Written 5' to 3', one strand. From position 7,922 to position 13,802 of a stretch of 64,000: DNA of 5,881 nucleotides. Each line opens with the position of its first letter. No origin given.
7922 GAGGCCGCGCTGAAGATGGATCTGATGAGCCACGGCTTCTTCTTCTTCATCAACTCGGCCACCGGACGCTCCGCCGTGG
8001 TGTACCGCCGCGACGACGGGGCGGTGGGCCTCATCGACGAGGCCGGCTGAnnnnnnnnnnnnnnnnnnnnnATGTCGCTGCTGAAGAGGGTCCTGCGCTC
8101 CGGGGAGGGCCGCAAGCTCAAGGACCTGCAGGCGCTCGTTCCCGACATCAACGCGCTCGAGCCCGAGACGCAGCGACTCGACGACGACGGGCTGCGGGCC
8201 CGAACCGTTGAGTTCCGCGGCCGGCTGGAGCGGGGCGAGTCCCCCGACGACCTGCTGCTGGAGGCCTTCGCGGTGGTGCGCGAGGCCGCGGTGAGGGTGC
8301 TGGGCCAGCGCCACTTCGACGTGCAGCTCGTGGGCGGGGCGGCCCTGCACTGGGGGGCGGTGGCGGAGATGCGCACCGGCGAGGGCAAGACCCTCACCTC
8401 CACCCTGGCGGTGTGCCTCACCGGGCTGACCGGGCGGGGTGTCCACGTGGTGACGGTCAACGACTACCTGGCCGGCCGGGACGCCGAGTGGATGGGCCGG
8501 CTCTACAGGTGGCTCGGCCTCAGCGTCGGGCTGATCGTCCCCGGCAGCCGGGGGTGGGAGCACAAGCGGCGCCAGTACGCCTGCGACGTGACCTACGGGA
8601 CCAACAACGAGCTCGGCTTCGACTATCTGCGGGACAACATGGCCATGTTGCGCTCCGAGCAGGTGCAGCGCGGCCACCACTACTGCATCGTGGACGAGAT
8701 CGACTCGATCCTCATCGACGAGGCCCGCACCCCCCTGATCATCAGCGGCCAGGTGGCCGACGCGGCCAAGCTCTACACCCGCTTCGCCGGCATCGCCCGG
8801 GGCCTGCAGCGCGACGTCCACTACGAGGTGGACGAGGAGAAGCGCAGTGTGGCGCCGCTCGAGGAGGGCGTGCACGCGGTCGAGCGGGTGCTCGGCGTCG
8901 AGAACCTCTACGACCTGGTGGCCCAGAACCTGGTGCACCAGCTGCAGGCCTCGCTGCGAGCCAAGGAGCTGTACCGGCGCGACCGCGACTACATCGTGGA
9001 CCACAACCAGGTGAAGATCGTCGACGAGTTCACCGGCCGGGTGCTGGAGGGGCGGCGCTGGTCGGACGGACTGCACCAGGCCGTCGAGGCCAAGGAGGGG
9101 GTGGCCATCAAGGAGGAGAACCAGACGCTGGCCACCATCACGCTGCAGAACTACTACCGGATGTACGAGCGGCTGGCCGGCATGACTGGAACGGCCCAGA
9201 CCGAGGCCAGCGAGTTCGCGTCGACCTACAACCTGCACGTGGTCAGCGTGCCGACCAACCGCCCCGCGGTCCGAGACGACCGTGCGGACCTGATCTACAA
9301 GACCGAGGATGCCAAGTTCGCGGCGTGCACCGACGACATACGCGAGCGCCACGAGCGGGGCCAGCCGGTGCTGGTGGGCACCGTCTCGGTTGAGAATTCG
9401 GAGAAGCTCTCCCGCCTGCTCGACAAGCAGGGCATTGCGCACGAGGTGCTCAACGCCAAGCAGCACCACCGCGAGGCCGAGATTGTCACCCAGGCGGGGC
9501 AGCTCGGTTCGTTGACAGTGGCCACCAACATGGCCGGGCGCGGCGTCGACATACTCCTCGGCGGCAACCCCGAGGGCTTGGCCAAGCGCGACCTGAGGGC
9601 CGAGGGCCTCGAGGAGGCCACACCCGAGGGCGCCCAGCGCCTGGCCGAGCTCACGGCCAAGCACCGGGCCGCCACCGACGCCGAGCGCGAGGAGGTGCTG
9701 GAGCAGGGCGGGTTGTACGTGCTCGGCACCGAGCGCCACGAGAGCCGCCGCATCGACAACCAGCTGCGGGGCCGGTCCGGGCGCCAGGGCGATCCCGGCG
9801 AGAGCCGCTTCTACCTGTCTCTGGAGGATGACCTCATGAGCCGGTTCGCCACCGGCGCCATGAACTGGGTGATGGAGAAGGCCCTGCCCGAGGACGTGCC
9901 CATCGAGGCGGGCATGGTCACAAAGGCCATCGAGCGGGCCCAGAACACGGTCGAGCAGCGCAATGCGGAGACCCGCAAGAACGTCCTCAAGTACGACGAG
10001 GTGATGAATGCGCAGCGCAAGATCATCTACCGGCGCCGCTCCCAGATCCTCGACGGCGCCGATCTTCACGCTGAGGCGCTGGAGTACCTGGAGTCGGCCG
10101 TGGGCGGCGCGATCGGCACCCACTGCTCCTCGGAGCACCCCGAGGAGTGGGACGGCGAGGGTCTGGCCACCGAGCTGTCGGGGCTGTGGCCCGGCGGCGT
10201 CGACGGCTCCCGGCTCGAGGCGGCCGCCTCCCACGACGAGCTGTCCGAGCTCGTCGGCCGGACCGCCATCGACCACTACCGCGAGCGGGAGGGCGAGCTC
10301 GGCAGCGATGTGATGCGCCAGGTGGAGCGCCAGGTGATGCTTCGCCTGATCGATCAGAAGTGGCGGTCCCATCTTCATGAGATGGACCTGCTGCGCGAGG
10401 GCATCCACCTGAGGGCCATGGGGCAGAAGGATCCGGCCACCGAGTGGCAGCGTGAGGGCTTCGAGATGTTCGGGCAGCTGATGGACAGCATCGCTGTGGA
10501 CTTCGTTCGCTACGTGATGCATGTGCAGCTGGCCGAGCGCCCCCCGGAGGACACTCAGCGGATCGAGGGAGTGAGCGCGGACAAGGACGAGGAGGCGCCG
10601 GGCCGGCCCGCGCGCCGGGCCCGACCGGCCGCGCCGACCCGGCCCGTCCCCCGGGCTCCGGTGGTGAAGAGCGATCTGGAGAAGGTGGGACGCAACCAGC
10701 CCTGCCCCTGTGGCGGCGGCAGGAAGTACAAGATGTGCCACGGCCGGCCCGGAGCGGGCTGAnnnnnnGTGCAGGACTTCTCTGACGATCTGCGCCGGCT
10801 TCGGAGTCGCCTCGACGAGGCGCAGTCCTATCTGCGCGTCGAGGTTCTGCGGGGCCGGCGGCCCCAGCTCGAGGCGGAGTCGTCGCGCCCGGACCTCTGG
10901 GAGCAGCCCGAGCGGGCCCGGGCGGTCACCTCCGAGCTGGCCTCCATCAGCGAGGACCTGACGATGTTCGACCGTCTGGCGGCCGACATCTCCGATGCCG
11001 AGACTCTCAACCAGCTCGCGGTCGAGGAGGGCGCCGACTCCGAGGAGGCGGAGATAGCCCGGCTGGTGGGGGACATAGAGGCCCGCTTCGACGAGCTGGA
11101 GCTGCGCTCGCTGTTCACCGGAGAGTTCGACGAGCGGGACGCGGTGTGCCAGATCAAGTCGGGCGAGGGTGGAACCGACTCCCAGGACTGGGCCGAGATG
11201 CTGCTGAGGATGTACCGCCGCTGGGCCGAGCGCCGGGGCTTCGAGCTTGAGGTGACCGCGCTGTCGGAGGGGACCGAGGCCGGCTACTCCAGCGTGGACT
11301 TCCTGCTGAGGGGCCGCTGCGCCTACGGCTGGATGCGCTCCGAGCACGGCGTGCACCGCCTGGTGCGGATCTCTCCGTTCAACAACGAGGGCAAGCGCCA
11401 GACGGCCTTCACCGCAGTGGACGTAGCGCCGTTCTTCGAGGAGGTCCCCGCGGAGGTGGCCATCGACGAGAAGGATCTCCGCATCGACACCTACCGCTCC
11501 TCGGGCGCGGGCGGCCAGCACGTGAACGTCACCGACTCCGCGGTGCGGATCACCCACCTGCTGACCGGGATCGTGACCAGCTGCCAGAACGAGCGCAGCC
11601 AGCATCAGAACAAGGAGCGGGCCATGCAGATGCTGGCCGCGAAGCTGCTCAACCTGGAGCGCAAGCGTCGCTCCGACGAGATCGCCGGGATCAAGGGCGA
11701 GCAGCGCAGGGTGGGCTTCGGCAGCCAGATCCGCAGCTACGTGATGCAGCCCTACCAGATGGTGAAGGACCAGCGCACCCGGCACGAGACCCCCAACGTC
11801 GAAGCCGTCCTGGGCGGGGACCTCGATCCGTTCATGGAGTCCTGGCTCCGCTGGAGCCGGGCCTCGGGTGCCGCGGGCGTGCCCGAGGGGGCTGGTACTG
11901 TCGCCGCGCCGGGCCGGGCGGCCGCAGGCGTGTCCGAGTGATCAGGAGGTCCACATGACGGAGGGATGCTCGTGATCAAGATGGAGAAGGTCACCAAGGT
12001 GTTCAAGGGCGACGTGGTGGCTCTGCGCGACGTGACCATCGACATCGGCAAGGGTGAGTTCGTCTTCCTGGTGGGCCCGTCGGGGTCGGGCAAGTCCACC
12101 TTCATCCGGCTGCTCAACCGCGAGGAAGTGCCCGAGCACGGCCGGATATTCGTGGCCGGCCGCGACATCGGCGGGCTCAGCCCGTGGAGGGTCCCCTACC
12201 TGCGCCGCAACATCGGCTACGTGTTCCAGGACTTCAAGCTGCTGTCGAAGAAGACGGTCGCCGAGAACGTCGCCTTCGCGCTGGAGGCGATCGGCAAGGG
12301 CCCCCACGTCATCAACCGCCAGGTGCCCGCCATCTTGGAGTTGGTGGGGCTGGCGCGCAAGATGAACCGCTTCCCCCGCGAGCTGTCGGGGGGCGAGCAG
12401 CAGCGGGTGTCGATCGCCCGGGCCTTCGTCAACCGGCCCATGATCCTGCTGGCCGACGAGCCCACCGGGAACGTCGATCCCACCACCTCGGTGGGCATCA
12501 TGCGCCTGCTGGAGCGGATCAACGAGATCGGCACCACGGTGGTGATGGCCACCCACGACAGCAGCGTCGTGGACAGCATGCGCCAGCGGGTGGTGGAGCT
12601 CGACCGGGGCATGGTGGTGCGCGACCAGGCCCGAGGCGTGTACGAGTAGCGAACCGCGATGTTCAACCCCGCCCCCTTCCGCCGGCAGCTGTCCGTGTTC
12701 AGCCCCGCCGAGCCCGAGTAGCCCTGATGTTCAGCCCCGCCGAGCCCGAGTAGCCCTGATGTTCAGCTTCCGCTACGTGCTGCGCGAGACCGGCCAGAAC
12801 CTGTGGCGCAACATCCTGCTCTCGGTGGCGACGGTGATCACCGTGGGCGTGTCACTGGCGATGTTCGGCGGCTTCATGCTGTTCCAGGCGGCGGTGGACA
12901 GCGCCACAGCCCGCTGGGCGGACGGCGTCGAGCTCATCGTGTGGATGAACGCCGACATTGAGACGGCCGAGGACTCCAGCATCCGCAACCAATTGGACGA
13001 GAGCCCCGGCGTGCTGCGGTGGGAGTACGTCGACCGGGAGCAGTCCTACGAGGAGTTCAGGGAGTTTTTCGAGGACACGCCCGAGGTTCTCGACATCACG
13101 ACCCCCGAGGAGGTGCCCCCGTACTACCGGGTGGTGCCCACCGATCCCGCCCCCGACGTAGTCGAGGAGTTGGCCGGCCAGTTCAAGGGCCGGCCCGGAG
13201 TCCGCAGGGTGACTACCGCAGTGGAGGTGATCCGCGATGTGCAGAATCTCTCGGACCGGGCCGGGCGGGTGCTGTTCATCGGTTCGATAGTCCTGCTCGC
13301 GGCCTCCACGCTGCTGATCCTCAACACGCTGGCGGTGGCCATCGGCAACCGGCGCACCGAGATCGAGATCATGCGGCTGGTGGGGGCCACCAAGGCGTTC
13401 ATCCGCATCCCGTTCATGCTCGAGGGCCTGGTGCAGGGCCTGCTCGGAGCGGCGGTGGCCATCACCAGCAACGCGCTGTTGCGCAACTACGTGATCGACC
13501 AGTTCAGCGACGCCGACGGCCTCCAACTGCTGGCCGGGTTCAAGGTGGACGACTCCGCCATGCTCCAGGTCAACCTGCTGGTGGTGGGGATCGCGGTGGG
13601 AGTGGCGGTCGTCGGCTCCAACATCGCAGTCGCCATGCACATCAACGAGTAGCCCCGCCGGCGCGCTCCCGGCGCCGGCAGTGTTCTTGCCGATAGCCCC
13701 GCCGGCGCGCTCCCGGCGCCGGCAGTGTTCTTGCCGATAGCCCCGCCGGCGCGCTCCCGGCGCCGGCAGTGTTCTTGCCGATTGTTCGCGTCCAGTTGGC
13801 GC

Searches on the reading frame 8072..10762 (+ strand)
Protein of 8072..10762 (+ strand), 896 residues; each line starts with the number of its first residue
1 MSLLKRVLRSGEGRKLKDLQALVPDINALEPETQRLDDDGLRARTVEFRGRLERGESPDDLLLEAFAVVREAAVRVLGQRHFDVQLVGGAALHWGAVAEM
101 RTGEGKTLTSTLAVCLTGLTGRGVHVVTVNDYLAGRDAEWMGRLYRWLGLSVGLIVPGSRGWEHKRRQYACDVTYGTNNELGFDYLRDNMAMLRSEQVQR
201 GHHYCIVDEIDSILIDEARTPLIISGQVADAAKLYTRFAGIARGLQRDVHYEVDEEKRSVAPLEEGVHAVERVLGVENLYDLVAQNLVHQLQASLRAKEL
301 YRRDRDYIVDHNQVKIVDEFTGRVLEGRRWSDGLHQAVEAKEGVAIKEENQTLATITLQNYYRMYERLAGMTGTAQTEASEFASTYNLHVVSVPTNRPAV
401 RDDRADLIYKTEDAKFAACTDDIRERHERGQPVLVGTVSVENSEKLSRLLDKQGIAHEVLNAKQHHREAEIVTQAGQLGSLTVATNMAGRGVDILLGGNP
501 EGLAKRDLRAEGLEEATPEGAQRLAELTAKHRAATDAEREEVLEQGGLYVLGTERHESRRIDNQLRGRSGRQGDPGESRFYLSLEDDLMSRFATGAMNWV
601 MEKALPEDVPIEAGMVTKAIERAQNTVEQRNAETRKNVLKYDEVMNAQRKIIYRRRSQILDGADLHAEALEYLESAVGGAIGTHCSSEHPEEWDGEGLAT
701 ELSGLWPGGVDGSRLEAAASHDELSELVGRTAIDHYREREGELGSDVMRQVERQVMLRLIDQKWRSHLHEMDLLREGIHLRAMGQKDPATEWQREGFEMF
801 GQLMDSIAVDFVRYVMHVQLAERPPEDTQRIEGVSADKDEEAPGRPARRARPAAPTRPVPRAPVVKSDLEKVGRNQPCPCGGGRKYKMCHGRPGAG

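Call 5: search_protein_families(library=pfam, proteins=[window:8072-10762:+], max_evalue=0.01)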
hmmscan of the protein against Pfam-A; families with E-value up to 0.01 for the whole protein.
window:8072-10762:+ (896 aa): 6 families
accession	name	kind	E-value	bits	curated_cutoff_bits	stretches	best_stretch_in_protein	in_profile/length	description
PF07517.20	SecA_DEAD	-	8.5e-121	403.1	24.6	1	5-382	2-289/290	SecA DEAD-like domain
PF21090.3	P-loop_SecA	-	1.6e-86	289.6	27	1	398-604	1-200/205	SecA P-loop domain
PF07516.18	SecA_SW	-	4.8e-64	216.5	26.7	1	610-819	1-200/200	SecA Wing and Scaffold domain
PF01043.26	SecA_PP_bind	-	4.1e-37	127.6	23.5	1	232-339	3-110/110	SecA preprotein cross-linking domain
PF02810.21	SEC-C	-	7.1e-05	23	20.4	1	874-892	1-19/19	SEC-C motif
PF00270.35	DEAD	-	0.0049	17.1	26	0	96-215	17-131/167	DEAD/DEAH box helicase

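Call 6: search_protein_families(library=padloc, proteins=[window:8072-10762:+], max_evalue=0.01)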
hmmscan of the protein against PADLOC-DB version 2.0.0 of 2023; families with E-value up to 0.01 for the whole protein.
window:8072-10762:+ (896 aa): 4 families
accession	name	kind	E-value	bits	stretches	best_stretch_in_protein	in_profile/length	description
PDLC04917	PDC-S12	-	5.1e-05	21.3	1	867-890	193-216/218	-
PDLC00833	E1-E2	-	0.00071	17.1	1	870-890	170-190/222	E1-E2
PDLC00872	E2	-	0.0017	15.9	1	870-891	166-187/216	E2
PDLC00865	E2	-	0.0063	13.9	0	870-891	168-189/219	E2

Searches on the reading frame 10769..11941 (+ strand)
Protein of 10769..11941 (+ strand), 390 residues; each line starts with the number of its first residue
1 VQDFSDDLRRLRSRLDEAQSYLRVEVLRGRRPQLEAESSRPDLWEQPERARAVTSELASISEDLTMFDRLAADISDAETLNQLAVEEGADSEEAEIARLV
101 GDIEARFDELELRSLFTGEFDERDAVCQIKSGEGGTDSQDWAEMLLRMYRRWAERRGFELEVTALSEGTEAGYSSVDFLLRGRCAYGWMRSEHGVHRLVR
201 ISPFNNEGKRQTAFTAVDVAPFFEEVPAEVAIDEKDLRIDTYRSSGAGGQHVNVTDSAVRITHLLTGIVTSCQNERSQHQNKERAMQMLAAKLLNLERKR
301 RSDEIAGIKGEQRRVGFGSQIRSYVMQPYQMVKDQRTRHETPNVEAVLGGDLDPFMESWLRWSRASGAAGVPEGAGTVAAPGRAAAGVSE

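Call 5: search_protein_families(library=pfam, proteins=[window:10769-11941:+], max_evalue=0.01)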
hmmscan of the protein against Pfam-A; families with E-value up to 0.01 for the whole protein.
window:10769-11941:+ (390 aa): 2 families
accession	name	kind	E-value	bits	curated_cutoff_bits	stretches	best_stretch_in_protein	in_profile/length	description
PF03462.23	PCRF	-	8.1e-47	160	24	1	31-217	5-194/194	PCRF domain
PF00472.26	RF-1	-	7.1e-40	136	35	1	229-336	4-116/116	RF-1 domain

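Call 6: search_protein_families(library=padloc, proteins=[window:10769-11941:+], max_evalue=0.01)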
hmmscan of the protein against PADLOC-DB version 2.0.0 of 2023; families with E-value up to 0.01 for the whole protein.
window:10769-11941:+ (390 aa): 0 families

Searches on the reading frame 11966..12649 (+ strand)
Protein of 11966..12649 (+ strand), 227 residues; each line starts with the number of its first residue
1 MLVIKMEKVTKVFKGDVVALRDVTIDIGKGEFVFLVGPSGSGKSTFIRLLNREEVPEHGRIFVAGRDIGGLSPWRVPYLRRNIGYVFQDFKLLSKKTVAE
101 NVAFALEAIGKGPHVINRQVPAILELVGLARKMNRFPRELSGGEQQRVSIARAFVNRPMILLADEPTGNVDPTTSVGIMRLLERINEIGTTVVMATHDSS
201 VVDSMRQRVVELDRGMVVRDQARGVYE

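Call 10: search_protein_families(library=pfam, proteins=[window:11966-12649:+], max_evalue=0.01)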
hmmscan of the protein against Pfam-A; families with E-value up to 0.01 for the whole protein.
window:11966-12649:+ (227 aa): 10 families
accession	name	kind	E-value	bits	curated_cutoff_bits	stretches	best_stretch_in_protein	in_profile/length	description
PF00005.33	ABC_tran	-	1.2e-34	120.3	25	1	20-167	1-136/137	ABC transporter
PF13304.12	AAA_21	-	5.2e-07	30.5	27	1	32-51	1-20/304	AAA domain, putative AbiEii toxin, Type IV TA system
PF13191.12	AAA_16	-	6.5e-06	27.2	32.6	1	27-78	21-66/167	AAA ATPase domain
PF13555.12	AAA_29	-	0.00062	19.9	27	1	23-47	15-39/61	P-loop containing region of AAA domain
PF13401.12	AAA_22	-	0.00079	20.2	27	1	31-79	6-33/130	AAA domain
PF02463.25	SMC_N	-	0.0012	18.8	40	0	29-47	23-41/220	RecF/RecN/SMC N terminal domain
PF03193.22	RsgA_GTPase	-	0.0022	18.2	30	1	29-56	105-132/174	RsgA GTPase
PF13238.12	AAA_18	-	0.0035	18.2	29.4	0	33-55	1-24/128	AAA domain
PF13671.12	AAA_33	-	0.0097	16.6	27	0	33-52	2-21/143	AAA domain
PF20703.3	nSTAND1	-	0.0098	16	27.1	0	11-48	14-51/379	Novel STAND NTPase 1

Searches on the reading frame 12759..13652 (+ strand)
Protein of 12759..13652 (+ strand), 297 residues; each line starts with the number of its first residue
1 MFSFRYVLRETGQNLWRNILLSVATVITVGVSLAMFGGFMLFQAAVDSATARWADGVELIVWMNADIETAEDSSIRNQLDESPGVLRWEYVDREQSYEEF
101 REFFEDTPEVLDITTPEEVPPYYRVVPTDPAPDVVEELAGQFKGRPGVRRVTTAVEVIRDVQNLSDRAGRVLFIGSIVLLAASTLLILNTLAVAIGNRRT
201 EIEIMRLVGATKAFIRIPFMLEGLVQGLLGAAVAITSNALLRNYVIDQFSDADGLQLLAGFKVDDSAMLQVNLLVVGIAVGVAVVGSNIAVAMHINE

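Call 5: search_protein_families(library=pfam, proteins=[window:12759-13652:+], max_evalue=0.01)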
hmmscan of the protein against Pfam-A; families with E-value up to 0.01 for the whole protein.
window:12759-13652:+ (297 aa): 2 families
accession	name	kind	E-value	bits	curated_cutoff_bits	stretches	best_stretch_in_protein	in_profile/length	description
PF18075.7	FtsX_ECD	-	9.2e-15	55.5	23.5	1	57-151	1-96/96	FtsX extracellular domain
PF02687.27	FtsX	-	3.8e-11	43.5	25.5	1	174-291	2-116/120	FtsX-like permease C-terminal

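Call 6: search_protein_families(library=padloc, proteins=[window:12759-13652:+], max_evalue=0.01)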
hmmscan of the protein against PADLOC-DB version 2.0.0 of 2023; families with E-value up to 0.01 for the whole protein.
window:12759-13652:+ (297 aa): 0 families
